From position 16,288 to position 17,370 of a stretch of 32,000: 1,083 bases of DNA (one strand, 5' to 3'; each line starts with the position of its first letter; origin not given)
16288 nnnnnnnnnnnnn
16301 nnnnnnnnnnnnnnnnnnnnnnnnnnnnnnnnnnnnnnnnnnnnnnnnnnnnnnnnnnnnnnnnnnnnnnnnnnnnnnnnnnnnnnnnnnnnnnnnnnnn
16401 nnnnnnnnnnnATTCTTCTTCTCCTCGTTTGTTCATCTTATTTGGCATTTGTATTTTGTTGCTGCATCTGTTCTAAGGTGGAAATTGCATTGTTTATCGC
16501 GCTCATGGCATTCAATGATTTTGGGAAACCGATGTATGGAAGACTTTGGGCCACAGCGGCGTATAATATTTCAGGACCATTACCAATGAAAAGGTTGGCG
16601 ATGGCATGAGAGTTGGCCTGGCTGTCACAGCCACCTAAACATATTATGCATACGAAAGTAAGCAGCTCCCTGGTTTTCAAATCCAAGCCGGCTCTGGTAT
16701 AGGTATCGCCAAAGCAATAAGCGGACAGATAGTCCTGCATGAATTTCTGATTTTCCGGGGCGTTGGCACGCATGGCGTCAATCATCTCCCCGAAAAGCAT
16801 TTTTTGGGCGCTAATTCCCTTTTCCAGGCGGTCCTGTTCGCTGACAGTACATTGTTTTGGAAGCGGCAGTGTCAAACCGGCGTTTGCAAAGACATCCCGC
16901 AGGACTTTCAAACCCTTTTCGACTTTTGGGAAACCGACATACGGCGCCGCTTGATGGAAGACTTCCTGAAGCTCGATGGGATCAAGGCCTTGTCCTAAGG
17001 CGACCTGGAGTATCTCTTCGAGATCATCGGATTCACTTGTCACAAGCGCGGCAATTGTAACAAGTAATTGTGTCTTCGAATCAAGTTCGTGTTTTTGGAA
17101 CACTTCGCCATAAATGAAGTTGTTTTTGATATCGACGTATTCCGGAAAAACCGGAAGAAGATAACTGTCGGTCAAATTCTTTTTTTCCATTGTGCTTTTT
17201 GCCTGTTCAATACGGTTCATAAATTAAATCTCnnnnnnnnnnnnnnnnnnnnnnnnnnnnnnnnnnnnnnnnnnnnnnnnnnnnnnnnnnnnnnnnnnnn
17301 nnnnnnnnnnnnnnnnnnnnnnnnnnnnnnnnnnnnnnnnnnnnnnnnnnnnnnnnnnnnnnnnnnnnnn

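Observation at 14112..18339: Six-gene operon of small uncharacterised enzymes (cyclophilin-like, CMD, cupin x2, membrane-anchored cyclophilin-like, AKR) under a divergent TetR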

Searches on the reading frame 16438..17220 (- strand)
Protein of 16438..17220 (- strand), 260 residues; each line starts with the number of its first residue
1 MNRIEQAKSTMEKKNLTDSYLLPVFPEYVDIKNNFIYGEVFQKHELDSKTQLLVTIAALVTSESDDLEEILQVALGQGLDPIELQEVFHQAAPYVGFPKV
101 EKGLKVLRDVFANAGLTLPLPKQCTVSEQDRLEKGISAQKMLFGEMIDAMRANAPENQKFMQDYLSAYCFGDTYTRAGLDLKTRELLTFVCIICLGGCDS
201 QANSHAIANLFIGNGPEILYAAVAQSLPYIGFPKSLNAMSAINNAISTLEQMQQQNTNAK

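Call 3: search_protein_families(library=pfam, proteins=[window:16438-17220:-], max_evalue=0.01)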
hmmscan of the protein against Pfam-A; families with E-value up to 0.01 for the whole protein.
window:16438-17220:- (260 aa): 1 family
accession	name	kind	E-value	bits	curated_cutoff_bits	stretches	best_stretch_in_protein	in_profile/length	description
PF02627.25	CMD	-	4.3e-25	87.9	23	2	33-108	8-83/84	Carboxymuconolactone decarboxylase family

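Call 4: search_protein_families(library=ncbifam, proteins=[window:16438-17220:-], max_evalue=0.01)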
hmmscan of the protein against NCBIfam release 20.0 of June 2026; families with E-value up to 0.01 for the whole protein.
window:16438-17220:- (260 aa): 3 families
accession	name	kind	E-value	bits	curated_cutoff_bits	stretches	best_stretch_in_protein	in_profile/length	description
NF051488.1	bifunc_PcaDC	exception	5.9e-22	78.3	390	2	35-112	296-374/375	bifunctional 3-oxoadipate enol-lactonase/4-carboxymuconolactone decarboxylase PcaDC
TIGR02425.1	decarb_PcaC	equivalog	6.5e-20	71.5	155.7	2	34-113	41-121/123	4-carboxymuconolactone decarboxylase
NF051487.1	bifunc_PcaCD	exception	3.5e-09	36.3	430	1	129-238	3-116/413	bifunctional 4-carboxymuconolactone decarboxylase/3-oxoadipate enol-lactonase PcaCD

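Call 16: search_solved_structures(query=window:16438-17220:-, max_evalue=0.001)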
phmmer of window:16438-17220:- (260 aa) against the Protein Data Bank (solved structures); distinct sequences matched with E-value up to 0.001: 2.
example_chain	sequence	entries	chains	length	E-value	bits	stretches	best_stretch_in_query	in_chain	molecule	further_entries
4g9q_A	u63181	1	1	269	4.2e-12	49.5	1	19-116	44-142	4-carboxymuconolactone decarboxylase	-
2af7_A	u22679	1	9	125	6.5e-11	45.6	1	149-244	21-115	gamma-carboxymuconolactone decarboxylase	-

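Call 48: find_homologous_proteins(query=window:16438-17220:-, max_evalue=1e-10)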
Query window:16438-17220:- (260 aa): 344 proteins with E <= 1e-10 among 1311 candidates; the best 120 are listed.
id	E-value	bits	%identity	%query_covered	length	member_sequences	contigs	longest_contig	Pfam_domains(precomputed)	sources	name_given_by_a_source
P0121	1.0e-167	574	100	100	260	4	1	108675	PF02627.26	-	-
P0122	1.4e-136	472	82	96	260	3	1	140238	PF02627.26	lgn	-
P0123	4.3e-113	395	70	96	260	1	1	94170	PF02627.26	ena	-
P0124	4.0e-102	359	65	98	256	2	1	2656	PF02627.26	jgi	jgi:4-carboxymuconolactone decarboxylase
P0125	3.2e-101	356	64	98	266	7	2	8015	PF02627.26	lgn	-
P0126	7.0e-101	355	63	98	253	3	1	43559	PF02627.26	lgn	-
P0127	1.1e-100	354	63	98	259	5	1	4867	PF02627.26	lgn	-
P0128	3.0e-99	350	63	98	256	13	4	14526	PF02627.26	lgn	-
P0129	4.8e-99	349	63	98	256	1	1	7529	PF02627.26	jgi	-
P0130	1.4e-98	347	63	98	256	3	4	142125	PF02627.26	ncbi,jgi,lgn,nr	ncbi:MAG: carboxymuconolactone decarboxylase family protein [Clostridia bacterium]|jgi:4-carboxymuco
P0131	1.2e-97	344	62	98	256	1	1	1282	PF02627.26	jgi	jgi:4-carboxymuconolactone decarboxylase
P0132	2.0e-97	344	62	98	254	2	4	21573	PF02627.26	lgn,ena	-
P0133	1.1e-96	341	60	97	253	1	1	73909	PF02627.26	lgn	-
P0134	1.9e-96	341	63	97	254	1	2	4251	PF02627.26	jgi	jgi:4-carboxymuconolactone decarboxylase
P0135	7.7e-96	338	63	97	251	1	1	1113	PF02627.26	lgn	-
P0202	9.9e-79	282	54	94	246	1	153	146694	PF02627.26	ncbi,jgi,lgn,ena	-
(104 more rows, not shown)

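Call 52: find_encoding_contigs(protein=P0202, flank=6000, max_places=3)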
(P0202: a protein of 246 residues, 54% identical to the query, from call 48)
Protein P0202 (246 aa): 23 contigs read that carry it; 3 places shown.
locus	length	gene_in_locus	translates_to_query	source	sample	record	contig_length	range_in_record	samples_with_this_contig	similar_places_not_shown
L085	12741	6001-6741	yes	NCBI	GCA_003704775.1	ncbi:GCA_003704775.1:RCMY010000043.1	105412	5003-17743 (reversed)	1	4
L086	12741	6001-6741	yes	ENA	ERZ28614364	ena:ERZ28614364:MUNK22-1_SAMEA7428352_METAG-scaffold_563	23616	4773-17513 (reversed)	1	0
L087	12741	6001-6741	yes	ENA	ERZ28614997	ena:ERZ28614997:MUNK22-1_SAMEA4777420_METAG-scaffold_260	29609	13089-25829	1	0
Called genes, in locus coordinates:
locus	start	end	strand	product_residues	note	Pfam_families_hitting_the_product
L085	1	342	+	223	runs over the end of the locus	-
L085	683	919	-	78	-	-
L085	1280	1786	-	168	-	PF13302:Acetyltransf_3 (weak)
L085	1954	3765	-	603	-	PF06100:MCRA, PF13450:NAD_binding_8 (weak)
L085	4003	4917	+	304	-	PF03547:Mem_trans, PF01758:SBF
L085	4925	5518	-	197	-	-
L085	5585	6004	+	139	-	-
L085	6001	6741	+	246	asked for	PF02627:CMD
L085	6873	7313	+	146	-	PF07883:Cupin_2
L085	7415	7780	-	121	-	PF07411:DUF1508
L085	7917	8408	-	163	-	PF01243:PNPOx_N, PF12900:Pyridox_ox_2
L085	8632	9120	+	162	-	PF03358:FMN_red (weak), PF12682:Flavodoxin_4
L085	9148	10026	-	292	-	PF00126:HTH_1, PF03466:LysR_substrate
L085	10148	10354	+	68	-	-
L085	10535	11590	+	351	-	PF01212:Beta_elim_lyase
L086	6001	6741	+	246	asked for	PF02627:CMD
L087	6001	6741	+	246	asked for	PF02627:CMD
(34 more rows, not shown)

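Call 53: find_encoding_contigs(protein=P0130, flank=6000, max_places=2)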
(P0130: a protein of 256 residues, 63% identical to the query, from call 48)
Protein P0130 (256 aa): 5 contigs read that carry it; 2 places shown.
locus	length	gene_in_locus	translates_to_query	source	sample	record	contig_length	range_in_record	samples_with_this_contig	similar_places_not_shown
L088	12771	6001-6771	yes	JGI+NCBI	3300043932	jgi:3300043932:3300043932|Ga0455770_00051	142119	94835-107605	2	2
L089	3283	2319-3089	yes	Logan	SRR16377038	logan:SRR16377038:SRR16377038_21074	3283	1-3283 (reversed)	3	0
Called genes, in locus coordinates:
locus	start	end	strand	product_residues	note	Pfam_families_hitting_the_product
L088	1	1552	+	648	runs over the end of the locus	-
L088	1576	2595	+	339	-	-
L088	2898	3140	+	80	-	PF01548:DEDD_Tnp_IS110 (weak)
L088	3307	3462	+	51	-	-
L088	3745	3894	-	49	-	-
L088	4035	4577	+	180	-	PF02525:Flavodoxin_2, PF03358:FMN_red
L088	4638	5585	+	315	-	-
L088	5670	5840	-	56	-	-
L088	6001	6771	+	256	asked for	PF02627:CMD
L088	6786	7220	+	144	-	PF07883:Cupin_2, PF12852:Cupin_6 (weak)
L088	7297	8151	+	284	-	PF12541:DUF3737, PF13229:Beta_helix (faint)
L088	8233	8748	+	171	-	PF02525:Flavodoxin_2, PF03358:FMN_red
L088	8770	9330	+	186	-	PF18050:Cyclophil_like2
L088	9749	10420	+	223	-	PF00072:Response_reg, PF00486:Trans_reg_C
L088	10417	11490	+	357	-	PF00512:HisKA, PF02518:HATPase_c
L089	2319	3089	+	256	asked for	PF02627:CMD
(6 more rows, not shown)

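Call 55: predict_structure(alignment_id=A5)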
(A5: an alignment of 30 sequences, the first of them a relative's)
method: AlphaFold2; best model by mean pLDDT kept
length: 260 residues; sequences in the alignment: 30
mean_pLDDT: 95.0   pTM: 0.92
mean pLDDT of the five models: 95.0, 94.9, 94.5, 94.3, 94.0
residues with pLDDT >= 90: 238; 70-90: 21; 50-70: 1; < 50: 0
segments of 3 or more residues with pLDDT < 50: none
pLDDT, mean of each block of 10 residues (from residue 1): 94 87 95 95 90 98 96 97 98 97 99 97 96 96 91 93 95 94 97 94 97 97 98 98 97 84
secondary structure, 60 per line:
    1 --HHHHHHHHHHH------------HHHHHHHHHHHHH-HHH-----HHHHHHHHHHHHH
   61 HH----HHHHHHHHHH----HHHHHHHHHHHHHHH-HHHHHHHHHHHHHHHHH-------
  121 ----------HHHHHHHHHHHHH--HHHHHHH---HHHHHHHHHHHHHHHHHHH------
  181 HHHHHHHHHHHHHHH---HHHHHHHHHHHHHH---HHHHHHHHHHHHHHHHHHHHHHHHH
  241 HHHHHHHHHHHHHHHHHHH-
elements in order: H3-13 H26-38 H48-62 H67-76 H81-95 H97-113 H131-143 H146-152 H156-174 H181-195 H199-212 H216-259

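Call 57: fold_search(model_id=the predicted structure, library=pdb)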
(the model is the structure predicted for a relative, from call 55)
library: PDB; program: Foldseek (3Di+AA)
matches with E <= 10: 415; with E <= 0.001: 3
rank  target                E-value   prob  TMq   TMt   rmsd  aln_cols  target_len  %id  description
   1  4g9q                  3.9e-08  1.00  0.68  0.74   4.9       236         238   22  Crystal structure of a 4-carboxymuconolactone decarboxylase (released 2012-08-15)
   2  2q0t_A                4.9e-04  1.00  0.53  0.53  20.6       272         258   18  Crystal structure of a putative gamma-carboxymuconolactone decarboxylase subunit (bxe_b0980) from burkholderia xenovor (released 2007-06-12)
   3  2q0t_B                5.1e-04  1.00  0.53  0.55  18.8       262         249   18  Crystal structure of a putative gamma-carboxymuconolactone decarboxylase subunit (bxe_b0980) from burkholderia xenovor (released 2007-06-12)
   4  2af7_D                2.1e-03  1.00  0.40  0.82   2.1       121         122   29  Crystal structure of the gamma-carboxymuconolactone decarboxylase from Methanobacterium thermoautotrophicum. Northeast (released 2005-08-09)
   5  2af7_E                3.4e-03  1.00  0.42  0.89   1.9       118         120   28  Crystal structure of the gamma-carboxymuconolactone decarboxylase from Methanobacterium thermoautotrophicum. Northeast (released 2005-08-09)
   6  2af7_A                3.8e-03  1.00  0.39  0.82   2.5       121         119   28  Crystal structure of the gamma-carboxymuconolactone decarboxylase from Methanobacterium thermoautotrophicum. Northeast (released 2005-08-09)
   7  2af7_H                4.9e-03  1.00  0.41  0.87   2.0       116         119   28  Crystal structure of the gamma-carboxymuconolactone decarboxylase from Methanobacterium thermoautotrophicum. Northeast (released 2005-08-09)
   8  2af7_F                1.3e-02  1.00  0.40  0.83   2.1       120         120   29  Crystal structure of the gamma-carboxymuconolactone decarboxylase from Methanobacterium thermoautotrophicum. Northeast (released 2005-08-09)
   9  2af7_B                3.5e-02  1.00  0.41  0.87   1.9       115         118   28  Crystal structure of the gamma-carboxymuconolactone decarboxylase from Methanobacterium thermoautotrophicum. Northeast (released 2005-08-09)
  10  1gu9_A                7.1e-02  0.99  0.31  0.44  13.7       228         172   12  Crystal Structure of Mycobacterium tuberculosis Alkylperoxidase AhpD (released 2002-02-14)
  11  1knc_A                8.1e-02  0.84  0.23  0.31  14.2       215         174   14  Structure of AhpD from Mycobacterium tuberculosis, a novel enzyme with thioredoxin-like activity. (released 2002-01-23)
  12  1gu9_H                9.1e-02  0.85  0.23  0.32  13.7       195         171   16  Crystal Structure of Mycobacterium tuberculosis Alkylperoxidase AhpD (released 2002-02-14)
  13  1me5_A                9.1e-02  0.85  0.24  0.32  13.5       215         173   13  Crystal Structure of Mycobacterium Tuberculosis Alkylperoxidase AhpD H132Q Mutant (released 2002-09-11)
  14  1gu9_C                1.1e-01  0.85  0.25  0.32  11.5       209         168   13  Crystal Structure of Mycobacterium tuberculosis Alkylperoxidase AhpD (released 2002-02-14)
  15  1knc_C                1.1e-01  0.85  0.24  0.33  12.9       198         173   15  Structure of AhpD from Mycobacterium tuberculosis, a novel enzyme with thioredoxin-like activity. (released 2002-01-23)
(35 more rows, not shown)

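Call 63: find_related_loci(query=A5, collection=metagenome_contigs, flank=6000)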
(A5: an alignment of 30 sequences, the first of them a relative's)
Query A5 (260 aa) in metagenome_contigs; peptide patterns used: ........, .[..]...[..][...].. (x = any residue, [..] = any of these).
600 stretches matched a pattern (row limit reached: there are more); 566 encode a relative of the query (tblastn E <= 1e-3); the best 80 are kept; 80 distinct loci.
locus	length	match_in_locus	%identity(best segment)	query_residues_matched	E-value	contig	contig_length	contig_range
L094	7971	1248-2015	59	1-256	4e-102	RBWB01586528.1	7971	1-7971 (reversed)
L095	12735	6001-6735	54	1-244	4e-89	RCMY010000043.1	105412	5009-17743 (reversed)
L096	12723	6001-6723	52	1-240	2e-84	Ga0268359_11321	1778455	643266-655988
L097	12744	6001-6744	47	1-246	8e-73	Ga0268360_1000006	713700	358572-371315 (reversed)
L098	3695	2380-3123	46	1-246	3e-70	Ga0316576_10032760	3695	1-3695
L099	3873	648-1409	44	1-248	2e-69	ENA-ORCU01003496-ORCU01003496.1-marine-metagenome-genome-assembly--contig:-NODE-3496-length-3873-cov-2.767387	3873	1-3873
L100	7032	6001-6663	48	27-246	7e-69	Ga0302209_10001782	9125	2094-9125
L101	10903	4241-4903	48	27-246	8e-69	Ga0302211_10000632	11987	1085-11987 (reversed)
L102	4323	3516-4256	47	1-246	7e-69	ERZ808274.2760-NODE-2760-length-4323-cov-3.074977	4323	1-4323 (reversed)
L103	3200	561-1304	45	1-250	8e-69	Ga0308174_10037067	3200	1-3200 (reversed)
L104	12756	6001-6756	45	1-247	1e-69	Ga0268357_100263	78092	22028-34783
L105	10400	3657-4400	44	1-246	6e-68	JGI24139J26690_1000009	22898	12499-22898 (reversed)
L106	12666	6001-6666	47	26-246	6e-68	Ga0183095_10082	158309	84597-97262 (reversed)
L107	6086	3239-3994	45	1-251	3e-68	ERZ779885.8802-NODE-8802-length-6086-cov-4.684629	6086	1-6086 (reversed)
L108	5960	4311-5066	45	1-251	6e-68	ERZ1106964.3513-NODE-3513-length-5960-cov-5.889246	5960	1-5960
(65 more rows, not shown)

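Call 75: search_dna_similar(query=window:16438-17220:-, collection=plasmids, mode=protein, max_rows=25, max_evalue=1e-20)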
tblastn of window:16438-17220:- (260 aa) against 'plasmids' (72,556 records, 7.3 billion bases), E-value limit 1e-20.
Records with a match: 26; places in all: 26; records where one place covers at least 80% of the query: 17.
Best place of each record, by identity: <60% 26.
By first word of the organism name: Priestia 17; Enterococcus 2; Parabacteroides 1; Spirosoma 1; Pusillibacter 1; Paenibacillus 1; Hymenobacter 1; Subdoligranulum 1; Niallia 1.
By predicted mobility (MOB-suite, as given by PLSDB): non-mobilizable 21; mobilizable 4; conjugative 1.
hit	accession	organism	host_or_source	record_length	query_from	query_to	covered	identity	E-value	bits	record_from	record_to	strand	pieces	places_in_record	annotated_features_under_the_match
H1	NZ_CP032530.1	Priestia megaterium NCT-2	contaminated soil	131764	1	246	95%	43.1%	8e-62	216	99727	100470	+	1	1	carboxymuconolactone decarboxylase family protein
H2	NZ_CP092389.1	Priestia megaterium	Bolboschoenus planiculmis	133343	1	246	95%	42.8%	5e-62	217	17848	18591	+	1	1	carboxymuconolactone decarboxylase family protein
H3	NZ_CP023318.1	Priestia megaterium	Plant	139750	1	247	95%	42.6%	4e-62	218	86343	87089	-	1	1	carboxymuconolactone decarboxylase family protein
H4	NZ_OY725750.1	Parabacteroides distasonis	-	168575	1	245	94%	42.7%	1e-52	190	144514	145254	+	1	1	carboxymuconolactone decarboxylase family protein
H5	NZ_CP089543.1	Spirosoma oryzicola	Single cell,Surface layer of rice grains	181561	2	245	94%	42.6%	8e-51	185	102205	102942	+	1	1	carboxymuconolactone decarboxylase family protein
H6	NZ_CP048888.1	Priestia megaterium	culture,agricultural soil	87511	1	246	95%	42.0%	2e-59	210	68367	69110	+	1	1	carboxymuconolactone decarboxylase family protein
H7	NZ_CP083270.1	Priestia aryabhattai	cell culture,mangrove sediment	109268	1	246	95%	41.6%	1e-60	213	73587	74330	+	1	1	carboxymuconolactone decarboxylase family protein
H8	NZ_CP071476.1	Priestia megaterium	whole organism,Hypersaline environment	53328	1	246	95%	41.6%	2e-58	206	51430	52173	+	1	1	carboxymuconolactone decarboxylase family protein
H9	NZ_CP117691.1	Priestia megaterium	ginseng,Single cell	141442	1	246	95%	41.2%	3e-59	209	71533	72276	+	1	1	carboxymuconolactone decarboxylase family protein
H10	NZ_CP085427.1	Priestia megaterium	single cell,soil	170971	1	246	95%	39.2%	6e-23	207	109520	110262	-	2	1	none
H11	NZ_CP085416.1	Priestia megaterium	single cell,soil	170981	1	246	95%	39.2%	6e-23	207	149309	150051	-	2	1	none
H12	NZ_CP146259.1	Priestia megaterium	Nicotiana tabacum L.,Cell ...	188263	1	246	95%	38.8%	6e-23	206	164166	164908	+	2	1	none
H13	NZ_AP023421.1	Pusillibacter faecalis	Homo sapiens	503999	19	246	88%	39.7%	4e-47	174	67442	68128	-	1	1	carboxymuconolactone decarboxylase family protein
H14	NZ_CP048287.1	Paenibacillus rhizovicinus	cell culture,rhizosphere soil of tomato ...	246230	6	250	94%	34.6%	8e-50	182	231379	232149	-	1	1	carboxymuconolactone decarboxylase family protein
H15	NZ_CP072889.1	Enterococcus raffinosus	stream/river surface water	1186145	1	246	95%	33.7%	1e-39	152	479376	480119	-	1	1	record has no annotation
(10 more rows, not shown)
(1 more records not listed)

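Call 76: get_annotated_region(hit=H1, flank=5000)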
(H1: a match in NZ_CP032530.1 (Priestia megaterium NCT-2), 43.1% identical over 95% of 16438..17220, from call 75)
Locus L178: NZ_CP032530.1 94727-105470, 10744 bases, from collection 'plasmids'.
description: Priestia megaterium NCT-2 plasmid pNCT2_2, complete sequence
organism: Priestia megaterium NCT-2 (NCBI taxid 1138452)
taxonomy: Bacteria; Bacillota; Bacilli; Bacillales; Bacillaceae; Priestia; Priestia megaterium; Priestia megaterium NCT-2
host: -; source: contaminated soil; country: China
typing (MOB-suite, as given by PLSDB): mobilizable; replicon rep_cluster_385; relaxase MOBP
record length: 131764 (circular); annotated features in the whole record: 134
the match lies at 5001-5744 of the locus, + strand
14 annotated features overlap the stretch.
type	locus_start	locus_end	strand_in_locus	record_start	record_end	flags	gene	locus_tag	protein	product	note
CDS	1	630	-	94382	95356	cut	-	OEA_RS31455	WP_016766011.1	zinc-dependent alcohol dehydrogenase family protein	-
CDS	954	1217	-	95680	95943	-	-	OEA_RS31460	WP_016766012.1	hypothetical protein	-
CDS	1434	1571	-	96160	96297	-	-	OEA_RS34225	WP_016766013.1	hypothetical protein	-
CDS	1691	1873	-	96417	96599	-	-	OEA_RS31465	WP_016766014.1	YolD-like family protein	-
CDS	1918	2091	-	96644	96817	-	-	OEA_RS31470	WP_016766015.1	Fur-regulated basic protein FbpA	-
CDS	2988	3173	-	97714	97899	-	-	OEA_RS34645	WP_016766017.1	hypothetical protein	-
CDS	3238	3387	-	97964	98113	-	-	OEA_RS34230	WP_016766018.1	hypothetical protein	-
CDS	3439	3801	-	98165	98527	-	-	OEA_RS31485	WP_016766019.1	YolD-like family protein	-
CDS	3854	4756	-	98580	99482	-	-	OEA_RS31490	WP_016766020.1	AraC family transcriptional regulator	GO:0006355 - regulation of DNA-templated transcription [Evidence IEA]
CDS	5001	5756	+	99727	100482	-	-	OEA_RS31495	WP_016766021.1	carboxymuconolactone decarboxylase family protein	-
CDS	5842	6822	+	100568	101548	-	-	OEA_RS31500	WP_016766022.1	aldo/keto reductase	-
CDS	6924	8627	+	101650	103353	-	-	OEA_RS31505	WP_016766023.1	HNH endonuclease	-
CDS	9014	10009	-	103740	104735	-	dprA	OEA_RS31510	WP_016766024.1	DNA-processing protein DprA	GO:0009294 - DNA-mediated transformation [Evidence IEA]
CDS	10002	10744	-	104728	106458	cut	-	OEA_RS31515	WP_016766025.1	HAD-IA family hydrolase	GO:0008152 - metabolic process [Evidence IEA]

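Call 77: get_annotated_region(hit=H4, flank=5000)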
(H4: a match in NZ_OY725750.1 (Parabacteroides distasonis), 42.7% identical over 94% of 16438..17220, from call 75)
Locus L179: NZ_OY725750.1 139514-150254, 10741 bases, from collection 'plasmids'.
description: Parabacteroides distasonis strain Parabacteroides distasonis TSDC17.2-1.1 plasmid 5, complete sequence
organism: Parabacteroides distasonis (NCBI taxid 823)
taxonomy: Bacteria; Bacteroidota; Bacteroidia; Bacteroidales; Tannerellaceae; Parabacteroides; Parabacteroides distasonis
host: -; source: -; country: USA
typing (MOB-suite, as given by PLSDB): non-mobilizable
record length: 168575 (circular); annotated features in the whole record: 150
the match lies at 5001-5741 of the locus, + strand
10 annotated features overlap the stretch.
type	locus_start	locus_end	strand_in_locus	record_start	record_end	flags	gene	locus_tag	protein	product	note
CDS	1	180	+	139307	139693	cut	-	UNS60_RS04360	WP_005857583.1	helix-turn-helix domain-containing protein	-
CDS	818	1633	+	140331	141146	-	ispE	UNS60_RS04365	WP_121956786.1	4-(cytidine 5'-diphospho)-2-C-methyl-D-erythritol kinase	GO:0016114 - terpenoid biosynthetic process [Evidence IEA]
CDS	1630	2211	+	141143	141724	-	-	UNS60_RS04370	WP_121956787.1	class I SAM-dependent methyltransferase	-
CDS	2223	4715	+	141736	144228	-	-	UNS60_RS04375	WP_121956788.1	prolyl oligopeptidase family serine peptidase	GO:0006508 - proteolysis [Evidence IEA]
CDS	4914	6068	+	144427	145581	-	-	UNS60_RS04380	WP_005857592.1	carboxymuconolactone decarboxylase family protein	-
CDS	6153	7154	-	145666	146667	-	-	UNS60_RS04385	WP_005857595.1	malate dehydrogenase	-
CDS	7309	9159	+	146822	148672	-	-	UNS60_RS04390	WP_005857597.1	YgiQ family radical SAM protein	-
CDS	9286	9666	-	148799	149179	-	-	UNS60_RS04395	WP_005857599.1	RidA family protein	-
CDS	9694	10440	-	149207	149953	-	rlmB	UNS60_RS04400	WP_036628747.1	23S rRNA (guanosine(2251)-2'-O)-methyltransferase RlmB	GO:0009451 - RNA modification [Evidence IEA]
CDS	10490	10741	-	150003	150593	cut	-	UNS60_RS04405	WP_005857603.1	thymidine kinase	-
